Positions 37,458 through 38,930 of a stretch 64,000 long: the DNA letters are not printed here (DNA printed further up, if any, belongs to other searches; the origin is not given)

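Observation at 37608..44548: Two divergent paralogs of an uncharacterised ~390-aa protein with a Cys-substituted PP-loop-like motif inside the Wzx/Wzy cassette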

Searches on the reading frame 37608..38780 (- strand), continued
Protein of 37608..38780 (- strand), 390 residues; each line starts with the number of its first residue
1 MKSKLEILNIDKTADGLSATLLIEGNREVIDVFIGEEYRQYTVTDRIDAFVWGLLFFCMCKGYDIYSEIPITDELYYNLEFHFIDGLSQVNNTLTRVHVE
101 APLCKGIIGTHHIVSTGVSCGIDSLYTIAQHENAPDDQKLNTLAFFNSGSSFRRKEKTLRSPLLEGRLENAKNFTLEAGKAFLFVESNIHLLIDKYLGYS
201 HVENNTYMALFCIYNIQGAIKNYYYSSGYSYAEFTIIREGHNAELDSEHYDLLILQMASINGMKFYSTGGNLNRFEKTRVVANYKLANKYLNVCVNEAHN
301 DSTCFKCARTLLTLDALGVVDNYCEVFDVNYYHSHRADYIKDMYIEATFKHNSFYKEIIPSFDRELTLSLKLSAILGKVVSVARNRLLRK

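Call 46: fold_search(model_id=the predicted structure, library=viral)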
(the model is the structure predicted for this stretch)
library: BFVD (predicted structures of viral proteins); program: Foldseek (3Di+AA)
matches with E <= 10: 419; with E <= 0.001: 3
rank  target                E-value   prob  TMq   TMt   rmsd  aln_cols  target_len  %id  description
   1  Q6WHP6                1.6e-04  1.00  0.38  0.60   7.0       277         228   15  7-cyano-7-deazaguanine synthase [Vibrio phage KVP40 (isolate Vibrio parahaemolyticus/Japan/Matsuzaki/1991)]
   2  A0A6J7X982            4.6e-04  1.00  0.40  0.56   6.7       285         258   14  7-cyano-7-deazaguanine synthase [uncultured Caudovirales phage]
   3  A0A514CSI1            9.1e-04  1.00  0.36  0.64   5.4       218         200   14  7-cyano-7-deazaguanine synthase [Achromobacter phage Motura]
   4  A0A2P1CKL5            1.4e-03  1.00  0.36  0.29   6.4       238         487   13  7-cyano-7-deazaguanine synthase [Pantoea phage vB_PagS_Vid5]
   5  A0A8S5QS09            1.4e-03  1.00  0.35  0.25  10.0       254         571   11  7-cyano-7-deazaguanine synthase [Myoviridae sp. ctgXL3]
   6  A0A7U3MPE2            6.1e-03  1.00  0.35  0.55   6.2       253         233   10  (no name in the UniProt tables at hand)
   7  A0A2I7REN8            1.1e-02  0.99  0.32  0.53   4.9       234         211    9  Uncharacterized protein [Vibrio phage 1.169.O._10N.261.52.B1]
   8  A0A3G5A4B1            1.2e-02  0.94  0.31  0.18  10.9       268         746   12  tRNA 4-thiouridine(8) synthase (Fragment) [Harvfovirus sp.]
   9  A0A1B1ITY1            1.8e-02  0.91  0.33  0.42   9.9       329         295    9  (no name in the UniProt tables at hand)
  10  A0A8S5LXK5            2.7e-02  0.98  0.35  0.32   5.7       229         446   12  7-cyano-7-deazaguanine synthase [Myoviridae sp. ctZgq1]
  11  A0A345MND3            3.6e-02  0.87  0.30  0.45  10.1       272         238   11  (no name in the UniProt tables at hand)
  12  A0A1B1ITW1            1.0e-01  0.63  0.28  0.38   8.0       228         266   10  (no name in the UniProt tables at hand)
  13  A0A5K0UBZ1            1.2e-01  0.04  0.11  0.08  18.8       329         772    9  ATP-dependent helicase homolog [Yasminevirus sp. GU-2018]
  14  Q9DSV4                1.3e-01  0.04  0.13  0.11  21.0       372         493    7  DNA 3'-5' helicase [Diadromus pulchellus ascovirus 4a]
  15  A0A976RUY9            1.9e-01  0.35  0.12  0.25  10.2       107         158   21  (no name in the UniProt tables at hand)
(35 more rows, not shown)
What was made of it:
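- Closest known: QueC, 7-cyano-7-deazaguanine synthase. Same: It is the best structural match (BFVD QueC models, E = 1.6e-4, probability 1.0, target TM about 0.6; call 46).
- Foldseek against BFVD gives QueC as the top five hits (E = 1.6e-4 to 1.4e-3, probability 1.0; target TM 0.56-0.64 for the three single-domain hits, ranks 1-3; call 46). QueC is the best structural match (call 46). The closest fold is QueC (call 46).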

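Call 59: search_protein_families(library=pfam, alignment_id=A6, max_evalue=0.001)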
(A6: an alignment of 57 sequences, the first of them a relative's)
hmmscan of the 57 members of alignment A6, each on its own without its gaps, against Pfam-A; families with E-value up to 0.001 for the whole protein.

A. member 1, L002:10350-11444:+ (364 aa): 1 family
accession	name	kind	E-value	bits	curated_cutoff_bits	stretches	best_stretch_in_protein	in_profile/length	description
PF04230.19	PS_pyruv_trans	-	3.2e-20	73.6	25.3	1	18-296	1-278/280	Polysaccharide pyruvyl transferase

B. families by the number of members that match (of 57 scanned): 21 families
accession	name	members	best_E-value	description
PF04230.19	PS_pyruv_trans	57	8e-44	Polysaccharide pyruvyl transferase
PF04432.18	FrhB_FdhB_C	7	8.1e-26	Coenzyme F420 hydrogenase/dehydrogenase, beta subunit C terminus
PF00037.32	Fer4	7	3.9e-11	4Fe-4S binding domain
PF14697.11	Fer4_21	7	1.4e-07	4Fe-4S dicluster domain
PF13237.11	Fer4_10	7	4.3e-07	4Fe-4S dicluster domain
PF12838.12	Fer4_7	6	2.7e-11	4Fe-4S dicluster domain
PF12837.12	Fer4_6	6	1.5e-09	4Fe-4S binding domain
PF13187.11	Fer4_9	6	4.4e-09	4Fe-4S dicluster domain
PF04422.18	FrhB_FdhB_N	5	2.4e-09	Coenzyme F420 hydrogenase/dehydrogenase, beta subunit N-term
PF12797.12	Fer4_2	5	2.4e-08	4Fe-4S binding domain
PF13183.11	Fer4_8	4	6e-06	4Fe-4S dicluster domain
PF13484.11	Fer4_16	3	5.6e-07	4Fe-4S double cluster binding domain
PF25160.1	LdpA_Fe-S-bd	2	7.8e-07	LdpA Fe-S cluster-binding domain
PF13534.11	Fer4_17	2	8.5e-06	4Fe-4S dicluster domain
PF12798.12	Fer4_3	2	1.6e-05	4Fe-4S binding domain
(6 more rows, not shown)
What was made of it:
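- Tried and rejected: I replaced it with iterated HMMs validated against Pfam (57 of 57 confirmed; call 59).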

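Call 64: find_encoding_contigs(protein=P0068, flank=8000, max_places=2)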
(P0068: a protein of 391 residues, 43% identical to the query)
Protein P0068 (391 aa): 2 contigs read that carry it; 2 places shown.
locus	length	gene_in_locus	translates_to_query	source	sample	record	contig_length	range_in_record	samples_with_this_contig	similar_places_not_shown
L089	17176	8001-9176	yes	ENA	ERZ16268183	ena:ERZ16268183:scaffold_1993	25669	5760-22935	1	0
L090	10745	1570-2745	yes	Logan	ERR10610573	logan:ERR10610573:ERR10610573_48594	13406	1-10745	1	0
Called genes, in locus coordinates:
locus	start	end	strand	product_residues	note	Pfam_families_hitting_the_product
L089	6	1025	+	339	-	PF01545:Cation_efflux, PF16916:ZT_dimer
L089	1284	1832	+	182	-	PF02357:NusG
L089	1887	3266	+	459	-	PF00953:Glycos_transf_4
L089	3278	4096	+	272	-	PF02563:Poly_export, PF10531:SLBB (weak), PF22461:SLBB_2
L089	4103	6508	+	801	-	-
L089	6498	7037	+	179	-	PF14602:Hexapep_2 (faint), PF00132:Hexapep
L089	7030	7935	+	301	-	PF04230:PS_pyruv_trans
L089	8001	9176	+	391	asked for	-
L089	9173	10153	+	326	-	PF01757:Acyl_transf_3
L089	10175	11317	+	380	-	PF20706:GT4-conflict (weak), PF00534:Glycos_transf_1, PF13692:Glyco_trans_1_4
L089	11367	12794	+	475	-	PF01943:Polysacc_synt, PF13440:Polysacc_synt_3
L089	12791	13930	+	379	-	PF00535:Glycos_transf_2, PF10111:Glyco_tranf_2_2, PF13506:Glyco_transf_21, PF13641:Glyco_tranf_2_3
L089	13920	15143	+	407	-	PF13439:Glyco_transf_4, PF00534:Glycos_transf_1, PF20706:GT4-conflict (weak), PF13692:Glyco_trans_1_4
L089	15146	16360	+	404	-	PF04932:Wzy_C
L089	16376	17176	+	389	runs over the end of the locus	PF00534:Glycos_transf_1, PF13692:Glyco_trans_1_4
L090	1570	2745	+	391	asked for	-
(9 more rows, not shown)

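Call 65: find_encoding_contigs(protein=P0057, flank=8000, max_places=2)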
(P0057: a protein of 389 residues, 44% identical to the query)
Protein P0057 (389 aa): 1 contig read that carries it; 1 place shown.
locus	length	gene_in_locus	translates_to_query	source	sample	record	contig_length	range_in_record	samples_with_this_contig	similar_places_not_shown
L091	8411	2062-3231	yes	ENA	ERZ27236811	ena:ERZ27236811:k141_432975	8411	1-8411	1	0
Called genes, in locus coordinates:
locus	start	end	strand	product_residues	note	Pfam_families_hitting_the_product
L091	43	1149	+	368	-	PF14397:ATPgrasp_ST, PF14398:ATPgrasp_YheCD (faint)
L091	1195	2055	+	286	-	PF04230:PS_pyruv_trans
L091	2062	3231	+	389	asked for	-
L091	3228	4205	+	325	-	PF01757:Acyl_transf_3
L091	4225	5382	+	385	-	PF15632:ATPgrasp_Ter (faint)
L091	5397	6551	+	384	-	PF20706:GT4-conflict, PF00534:Glycos_transf_1, PF13692:Glyco_trans_1_4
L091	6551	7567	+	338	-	PF01522:Polysacc_deac_1 (weak)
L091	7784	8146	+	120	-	PF01757:Acyl_transf_3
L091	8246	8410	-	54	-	?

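Call 67: find_encoding_contigs(protein=P0109, flank=6000, max_places=2)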
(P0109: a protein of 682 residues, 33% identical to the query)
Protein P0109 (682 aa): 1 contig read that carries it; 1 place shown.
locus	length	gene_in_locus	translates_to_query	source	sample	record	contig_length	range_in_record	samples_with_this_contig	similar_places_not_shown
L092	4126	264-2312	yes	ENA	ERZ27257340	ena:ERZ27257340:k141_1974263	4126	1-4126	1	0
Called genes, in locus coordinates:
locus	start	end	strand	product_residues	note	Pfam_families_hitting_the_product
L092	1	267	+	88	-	?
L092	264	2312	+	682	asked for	PF00768:Peptidase_S11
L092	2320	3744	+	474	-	PF00535:Glycos_transf_2, PF10111:Glyco_tranf_2_2 (weak), PF13641:Glyco_tranf_2_3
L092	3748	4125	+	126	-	?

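Call 77: search_protein_families(library=pfam, proteins=[P0099, P0101, P0114, P0117, P0131, P0142, P0152, P0176, P0207, P0245], max_evalue=1)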
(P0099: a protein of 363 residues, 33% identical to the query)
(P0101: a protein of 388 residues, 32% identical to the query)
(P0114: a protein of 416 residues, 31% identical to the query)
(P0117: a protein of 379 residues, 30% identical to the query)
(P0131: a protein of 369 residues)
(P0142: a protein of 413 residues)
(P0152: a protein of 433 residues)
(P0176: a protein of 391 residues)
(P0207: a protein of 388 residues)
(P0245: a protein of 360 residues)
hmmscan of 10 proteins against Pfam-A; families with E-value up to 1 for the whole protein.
P0099 (363 aa): 0 families

P0101 (388 aa): 1 family
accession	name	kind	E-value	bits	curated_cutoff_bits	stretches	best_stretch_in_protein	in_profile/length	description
PF19932.4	DUF6395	-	0.05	14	25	1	268-311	23-67/174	Family of unknown function (DUF6395)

P0114 (416 aa): 1 family
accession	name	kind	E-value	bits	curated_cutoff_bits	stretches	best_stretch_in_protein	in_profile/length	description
PF19932.4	DUF6395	-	0.019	15.4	25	1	281-316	25-59/174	Family of unknown function (DUF6395)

P0117 (379 aa): 1 family
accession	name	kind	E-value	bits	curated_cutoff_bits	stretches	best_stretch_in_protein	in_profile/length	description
PF19932.4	DUF6395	-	0.016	15.6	25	1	283-345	37-102/174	Family of unknown function (DUF6395)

P0131 (369 aa): 0 families

P0142 (413 aa): 2 families
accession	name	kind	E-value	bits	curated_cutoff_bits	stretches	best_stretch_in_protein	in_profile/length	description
PF19932.4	DUF6395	-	0.01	16.3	25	1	262-323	25-87/174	Family of unknown function (DUF6395)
PF18610.7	Peripla_BP_7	-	0.05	14.2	36.8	1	229-246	53-70/71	Periplasmic binding protein domain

P0152 (433 aa): 0 families

P0176 (391 aa): 1 family
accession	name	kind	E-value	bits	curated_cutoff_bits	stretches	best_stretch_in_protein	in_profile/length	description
PF19932.4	DUF6395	-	0.0057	17.1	25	1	268-318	25-77/174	Family of unknown function (DUF6395)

P0207 (388 aa): 1 family
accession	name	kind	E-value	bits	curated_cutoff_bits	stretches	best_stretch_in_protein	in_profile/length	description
PF24071.1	Phage_zn_bind_3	-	0.055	13.8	27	1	286-304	14-32/46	Phage FDXHR zinc binding domain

P0245 (360 aa): 2 families
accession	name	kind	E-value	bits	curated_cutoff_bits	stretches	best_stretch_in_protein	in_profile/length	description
PF00518.22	E6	-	0.042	14.7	27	1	250-297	8-55/110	Early Protein (E6)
PF22557.2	DuOB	-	0.22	12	27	1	143-201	146-205/210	Dual OB-containing domain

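Call 78: list_cluster_members(proteins=[P0002, P0028, P0033, P0038, P0051, P0069, P0081, P0086, P0091, P0099])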
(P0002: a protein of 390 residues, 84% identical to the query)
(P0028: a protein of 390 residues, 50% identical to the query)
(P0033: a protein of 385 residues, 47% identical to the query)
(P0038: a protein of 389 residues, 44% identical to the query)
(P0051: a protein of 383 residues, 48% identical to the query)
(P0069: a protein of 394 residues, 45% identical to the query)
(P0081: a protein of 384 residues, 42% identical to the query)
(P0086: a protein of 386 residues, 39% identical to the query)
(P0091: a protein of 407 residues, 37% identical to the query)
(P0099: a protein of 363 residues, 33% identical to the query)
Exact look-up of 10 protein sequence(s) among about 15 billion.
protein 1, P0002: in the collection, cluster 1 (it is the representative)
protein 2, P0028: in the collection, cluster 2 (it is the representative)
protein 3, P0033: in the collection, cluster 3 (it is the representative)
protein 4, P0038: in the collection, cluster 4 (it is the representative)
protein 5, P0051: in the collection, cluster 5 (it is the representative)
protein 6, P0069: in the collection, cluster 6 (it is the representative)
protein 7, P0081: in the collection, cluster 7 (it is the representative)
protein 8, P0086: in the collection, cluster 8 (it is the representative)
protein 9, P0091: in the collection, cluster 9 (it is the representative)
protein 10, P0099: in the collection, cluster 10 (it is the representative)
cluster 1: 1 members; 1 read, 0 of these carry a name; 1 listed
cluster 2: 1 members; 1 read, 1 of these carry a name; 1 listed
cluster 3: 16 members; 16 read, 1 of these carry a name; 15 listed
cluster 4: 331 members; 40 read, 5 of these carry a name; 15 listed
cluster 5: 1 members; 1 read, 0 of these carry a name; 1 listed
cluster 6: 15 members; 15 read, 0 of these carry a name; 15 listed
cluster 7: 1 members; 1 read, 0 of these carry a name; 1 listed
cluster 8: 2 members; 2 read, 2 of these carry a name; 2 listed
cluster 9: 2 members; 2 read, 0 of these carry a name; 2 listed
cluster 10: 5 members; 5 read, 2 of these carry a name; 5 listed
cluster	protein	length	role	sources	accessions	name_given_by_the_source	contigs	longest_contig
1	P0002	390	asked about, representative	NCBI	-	-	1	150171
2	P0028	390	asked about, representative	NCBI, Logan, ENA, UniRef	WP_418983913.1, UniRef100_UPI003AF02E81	hypothetical protein [Alistipes sp.] | hypothetical protein n=1 Tax=Alistipes sp. TaxID=1872444 RepID=UPI003AF02E81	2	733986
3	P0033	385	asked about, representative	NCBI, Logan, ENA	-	-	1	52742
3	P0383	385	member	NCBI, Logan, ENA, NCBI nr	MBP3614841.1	MAG: hypothetical protein J6J37_08745 [Bacteroidaceae bacterium] | hypothetical protein [Bacteroidaceae bacterium]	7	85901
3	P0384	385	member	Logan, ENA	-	-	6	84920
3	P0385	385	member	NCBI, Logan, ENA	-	-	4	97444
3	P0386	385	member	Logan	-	-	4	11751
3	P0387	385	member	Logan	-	-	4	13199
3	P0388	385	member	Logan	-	-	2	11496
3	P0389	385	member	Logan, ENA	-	-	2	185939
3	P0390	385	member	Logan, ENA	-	-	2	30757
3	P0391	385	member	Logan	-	-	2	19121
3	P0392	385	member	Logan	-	-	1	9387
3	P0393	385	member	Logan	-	-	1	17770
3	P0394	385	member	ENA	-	-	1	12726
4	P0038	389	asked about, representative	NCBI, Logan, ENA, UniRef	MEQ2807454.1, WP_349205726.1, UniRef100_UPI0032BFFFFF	hypothetical protein [Phocaeicola vulgatus] | hypothetical protein n=1 Tax=Phocaeicola vulgatus TaxID=821 RepID=UPI0032BFFFFF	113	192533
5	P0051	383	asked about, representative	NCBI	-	-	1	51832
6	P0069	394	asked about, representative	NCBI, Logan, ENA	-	-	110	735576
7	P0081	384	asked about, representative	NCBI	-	-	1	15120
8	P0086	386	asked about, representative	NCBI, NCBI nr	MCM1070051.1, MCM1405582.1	MAG: hypothetical protein NC210_04075 [[Clostridium] fimetarium] | hypothetical protein [Alistipes timonensis]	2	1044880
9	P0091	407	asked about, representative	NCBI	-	-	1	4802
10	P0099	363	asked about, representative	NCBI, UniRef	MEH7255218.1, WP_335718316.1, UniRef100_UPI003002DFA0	hypothetical protein V7111_24230 [Neobacillus niacini] | hypothetical protein n=1 Tax=Neobacillus niacini TaxID=86668 RepID=UPI003002DFA0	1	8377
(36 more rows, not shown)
